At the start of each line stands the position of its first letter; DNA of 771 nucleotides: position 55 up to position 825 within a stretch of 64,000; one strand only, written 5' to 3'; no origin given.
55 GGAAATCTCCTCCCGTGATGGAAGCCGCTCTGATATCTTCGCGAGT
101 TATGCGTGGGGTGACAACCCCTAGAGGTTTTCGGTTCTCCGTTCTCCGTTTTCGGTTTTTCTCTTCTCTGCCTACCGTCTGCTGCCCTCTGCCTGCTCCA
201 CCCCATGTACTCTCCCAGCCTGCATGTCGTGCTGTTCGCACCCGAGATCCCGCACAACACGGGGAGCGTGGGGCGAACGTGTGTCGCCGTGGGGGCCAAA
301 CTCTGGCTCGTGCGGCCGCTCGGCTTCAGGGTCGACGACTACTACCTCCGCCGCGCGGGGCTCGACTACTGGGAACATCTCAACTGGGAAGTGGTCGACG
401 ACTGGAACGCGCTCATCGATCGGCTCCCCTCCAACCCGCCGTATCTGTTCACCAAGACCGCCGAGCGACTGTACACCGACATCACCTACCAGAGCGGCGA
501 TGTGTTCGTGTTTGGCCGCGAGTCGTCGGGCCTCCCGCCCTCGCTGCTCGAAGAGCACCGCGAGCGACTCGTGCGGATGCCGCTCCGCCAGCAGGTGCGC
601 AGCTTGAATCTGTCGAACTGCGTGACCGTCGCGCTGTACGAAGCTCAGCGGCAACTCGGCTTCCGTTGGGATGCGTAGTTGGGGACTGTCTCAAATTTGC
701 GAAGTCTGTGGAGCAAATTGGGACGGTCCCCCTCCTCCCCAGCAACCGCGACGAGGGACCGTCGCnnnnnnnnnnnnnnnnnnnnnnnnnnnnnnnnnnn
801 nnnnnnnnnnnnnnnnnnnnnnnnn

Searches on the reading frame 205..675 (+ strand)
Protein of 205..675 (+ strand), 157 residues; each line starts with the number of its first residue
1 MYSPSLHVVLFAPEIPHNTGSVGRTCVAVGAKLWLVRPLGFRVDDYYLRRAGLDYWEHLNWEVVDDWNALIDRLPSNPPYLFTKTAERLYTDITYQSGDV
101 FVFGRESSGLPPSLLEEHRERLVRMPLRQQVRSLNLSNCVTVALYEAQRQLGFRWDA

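Call 64: search_protein_families(library=padloc, alignment_id=A5, max_evalue=0.00001)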
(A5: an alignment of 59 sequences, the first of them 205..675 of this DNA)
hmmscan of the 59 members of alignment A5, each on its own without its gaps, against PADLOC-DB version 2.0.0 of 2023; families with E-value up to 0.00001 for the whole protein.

A. member 1, window:205-675:+ (157 aa): 0 families

B. families by the number of members that match (of 59 scanned): 35 families (the first 25 are shown)
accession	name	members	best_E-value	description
PDLC04042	PD-T4-6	1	7.4e-82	-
PDLC04053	PD-T4-6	1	6.5e-78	-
PDLC04061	PD-T4-6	1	4e-76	-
PDLC04138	mad6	1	4.3e-76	mads_6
PDLC04039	PD-T4-6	1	3.7e-71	-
PDLC04043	PD-T4-6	1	5.9e-71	-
PDLC04060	PD-T4-6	1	1.4e-70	-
PDLC04054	PD-T4-6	1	1.9e-69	-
PDLC04041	PD-T4-6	1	7.4e-63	-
PDLC04047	PD-T4-6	1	2.6e-59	-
PDLC04057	PD-T4-6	1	3e-58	-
PDLC04052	PD-T4-6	1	9.5e-57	-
PDLC04050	PD-T4-6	1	1.3e-55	-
PDLC04048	PD-T4-6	1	6.4e-55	-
PDLC04064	PD-T4-6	1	3.6e-54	-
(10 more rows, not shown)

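Call 65: search_protein_families(library=pfam, alignment_id=A5, max_evalue=0.00001)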
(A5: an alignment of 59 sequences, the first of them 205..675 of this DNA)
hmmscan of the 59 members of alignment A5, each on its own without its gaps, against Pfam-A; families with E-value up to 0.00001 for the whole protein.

A. member 1, window:205-675:+ (157 aa): 1 family
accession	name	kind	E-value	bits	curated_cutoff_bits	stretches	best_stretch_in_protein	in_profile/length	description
PF00588.24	SpoU_methylase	-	1.5e-31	109.9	29.7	1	6-145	2-142/142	SpoU rRNA Methylase family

B. families by the number of members that match (of 59 scanned): 92 families (the first 25 are shown)
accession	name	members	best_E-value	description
PF01370.27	Epimerase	5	6.8e-35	NAD dependent epimerase/dehydratase family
PF04321.23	RmlD_sub_bind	4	1.7e-95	RmlD substrate binding domain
PF16363.11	GDP_Man_Dehyd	4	4.2e-24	GDP-mannose 4,6 dehydratase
PF01073.25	3Beta_HSD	3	4.3e-17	3-beta hydroxysteroid dehydrogenase/isomerase family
PF00702.32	Hydrolase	2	1.7e-35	haloacid dehalogenase-like hydrolase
PF00326.27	Peptidase_S9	2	4e-16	Prolyl oligopeptidase family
PF13460.12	NAD_binding_10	2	1.3e-12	NAD(P)H-binding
PF13450.12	NAD_binding_8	2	3.9e-12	NAD(P)-binding Rossmann-like domain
PF02719.21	Polysacc_synt_2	2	9.8e-08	Polysaccharide biosynthesis protein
PF01019.26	G_glu_transpept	1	1.6e-157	Gamma-glutamyltranspeptidase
PF00490.27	ALAD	1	8.8e-142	Delta-aminolevulinic acid dehydratase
PF05853.18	BKACE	1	2.7e-102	beta-keto acid cleavage enzyme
PF02601.20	Exonuc_VII_L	1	2.3e-95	Exonuclease VII, large subunit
PF07364.17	DUF1485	1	7.4e-92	Metallopeptidase family M81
PF00483.29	NTP_transferase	1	1.5e-75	Nucleotidyl transferase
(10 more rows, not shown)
